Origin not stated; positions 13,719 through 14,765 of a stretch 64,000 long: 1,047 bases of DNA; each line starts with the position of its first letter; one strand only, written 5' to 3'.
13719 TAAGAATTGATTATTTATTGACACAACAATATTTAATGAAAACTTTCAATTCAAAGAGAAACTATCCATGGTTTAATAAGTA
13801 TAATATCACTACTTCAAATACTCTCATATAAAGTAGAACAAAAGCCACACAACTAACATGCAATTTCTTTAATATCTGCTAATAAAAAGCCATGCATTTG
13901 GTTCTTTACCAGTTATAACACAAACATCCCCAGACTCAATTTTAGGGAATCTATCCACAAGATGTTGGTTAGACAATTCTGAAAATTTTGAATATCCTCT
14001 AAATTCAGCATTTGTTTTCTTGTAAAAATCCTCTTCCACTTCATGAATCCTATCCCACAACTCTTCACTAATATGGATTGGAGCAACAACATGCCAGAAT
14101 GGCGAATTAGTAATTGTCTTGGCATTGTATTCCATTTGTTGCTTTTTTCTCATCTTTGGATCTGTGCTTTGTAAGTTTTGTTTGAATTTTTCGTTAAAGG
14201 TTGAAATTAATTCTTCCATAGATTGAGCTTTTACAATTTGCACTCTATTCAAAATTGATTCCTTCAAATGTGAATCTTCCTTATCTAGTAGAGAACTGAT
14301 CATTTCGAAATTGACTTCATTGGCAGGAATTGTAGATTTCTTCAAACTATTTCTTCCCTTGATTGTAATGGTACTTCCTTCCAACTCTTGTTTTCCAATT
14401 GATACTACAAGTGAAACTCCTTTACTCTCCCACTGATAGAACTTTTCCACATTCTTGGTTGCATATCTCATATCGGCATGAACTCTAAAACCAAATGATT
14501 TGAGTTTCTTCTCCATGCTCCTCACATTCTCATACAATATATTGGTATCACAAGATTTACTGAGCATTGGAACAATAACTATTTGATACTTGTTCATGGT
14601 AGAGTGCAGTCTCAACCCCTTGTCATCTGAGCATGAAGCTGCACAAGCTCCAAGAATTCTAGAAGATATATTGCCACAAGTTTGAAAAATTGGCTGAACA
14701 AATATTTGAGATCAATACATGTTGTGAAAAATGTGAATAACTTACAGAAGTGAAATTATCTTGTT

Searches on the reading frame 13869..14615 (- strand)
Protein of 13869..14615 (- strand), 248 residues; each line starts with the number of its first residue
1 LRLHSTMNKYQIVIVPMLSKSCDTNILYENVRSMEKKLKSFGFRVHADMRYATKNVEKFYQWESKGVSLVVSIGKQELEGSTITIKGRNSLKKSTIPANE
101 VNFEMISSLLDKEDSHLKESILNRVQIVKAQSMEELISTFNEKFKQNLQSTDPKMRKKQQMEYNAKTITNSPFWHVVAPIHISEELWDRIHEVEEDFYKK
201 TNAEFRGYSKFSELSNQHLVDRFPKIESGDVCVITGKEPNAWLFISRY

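Call 43: search_protein_families(library=pfam, proteins=[window:13869-14615:-], max_evalue=0.00001)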
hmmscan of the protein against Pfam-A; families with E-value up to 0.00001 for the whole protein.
window:13869-14615:- (248 aa): 1 family
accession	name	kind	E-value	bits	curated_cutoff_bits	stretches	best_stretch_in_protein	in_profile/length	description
PF03129.25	HGTP_anticodon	-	7.8e-12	45.6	21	1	11-101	1-87/94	Anticodon binding domain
